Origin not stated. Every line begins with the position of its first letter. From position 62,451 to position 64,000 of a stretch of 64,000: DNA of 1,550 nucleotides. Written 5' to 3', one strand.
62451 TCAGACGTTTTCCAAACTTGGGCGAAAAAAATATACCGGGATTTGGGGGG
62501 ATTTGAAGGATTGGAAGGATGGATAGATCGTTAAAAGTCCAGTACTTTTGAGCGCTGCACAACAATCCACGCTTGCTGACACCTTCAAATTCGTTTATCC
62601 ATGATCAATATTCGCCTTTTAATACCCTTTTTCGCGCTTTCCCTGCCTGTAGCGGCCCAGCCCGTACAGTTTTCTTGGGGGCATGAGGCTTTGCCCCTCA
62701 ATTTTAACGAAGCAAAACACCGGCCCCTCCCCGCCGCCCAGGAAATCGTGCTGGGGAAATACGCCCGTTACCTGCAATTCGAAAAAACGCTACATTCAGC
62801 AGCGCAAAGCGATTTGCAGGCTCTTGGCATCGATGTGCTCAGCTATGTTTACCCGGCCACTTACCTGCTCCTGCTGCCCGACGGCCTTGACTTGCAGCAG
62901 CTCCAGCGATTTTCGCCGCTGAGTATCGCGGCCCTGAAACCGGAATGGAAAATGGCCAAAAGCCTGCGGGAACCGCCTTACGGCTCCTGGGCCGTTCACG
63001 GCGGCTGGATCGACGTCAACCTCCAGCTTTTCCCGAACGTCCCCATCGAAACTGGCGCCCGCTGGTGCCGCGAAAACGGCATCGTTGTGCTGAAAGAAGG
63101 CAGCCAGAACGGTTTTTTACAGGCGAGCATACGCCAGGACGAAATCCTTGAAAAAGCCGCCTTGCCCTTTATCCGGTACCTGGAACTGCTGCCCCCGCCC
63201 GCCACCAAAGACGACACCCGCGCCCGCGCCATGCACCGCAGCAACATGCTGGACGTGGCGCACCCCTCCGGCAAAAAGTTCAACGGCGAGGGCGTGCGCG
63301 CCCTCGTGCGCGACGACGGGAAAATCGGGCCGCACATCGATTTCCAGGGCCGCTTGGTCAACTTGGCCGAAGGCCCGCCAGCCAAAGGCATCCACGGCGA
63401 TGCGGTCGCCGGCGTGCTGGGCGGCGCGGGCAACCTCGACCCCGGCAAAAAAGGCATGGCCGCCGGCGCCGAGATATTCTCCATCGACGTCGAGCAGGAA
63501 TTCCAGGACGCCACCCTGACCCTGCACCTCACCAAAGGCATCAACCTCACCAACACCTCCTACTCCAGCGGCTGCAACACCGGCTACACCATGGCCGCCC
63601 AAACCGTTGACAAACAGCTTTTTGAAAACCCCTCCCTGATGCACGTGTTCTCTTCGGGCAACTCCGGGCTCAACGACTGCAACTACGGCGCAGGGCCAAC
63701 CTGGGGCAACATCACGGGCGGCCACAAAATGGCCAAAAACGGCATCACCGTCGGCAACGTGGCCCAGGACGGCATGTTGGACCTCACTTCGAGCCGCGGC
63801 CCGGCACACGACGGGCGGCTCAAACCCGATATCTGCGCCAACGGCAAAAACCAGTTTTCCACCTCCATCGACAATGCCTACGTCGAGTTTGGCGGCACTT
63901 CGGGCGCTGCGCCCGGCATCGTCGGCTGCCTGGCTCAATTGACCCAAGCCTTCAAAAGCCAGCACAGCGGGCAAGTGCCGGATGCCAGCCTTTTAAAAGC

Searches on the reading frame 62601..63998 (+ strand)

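Call 39: search_protein_families(library=pfam, proteins=[window:62601-63998:+], max_evalue=0.001)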
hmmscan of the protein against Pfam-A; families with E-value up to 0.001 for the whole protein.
window:62601-63998:+ (466 aa): 1 family
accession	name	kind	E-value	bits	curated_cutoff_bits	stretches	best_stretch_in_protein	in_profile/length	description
PF00082.27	Peptidase_S8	-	1.8e-23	83.7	21.8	1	237-453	9-259/288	Subtilase family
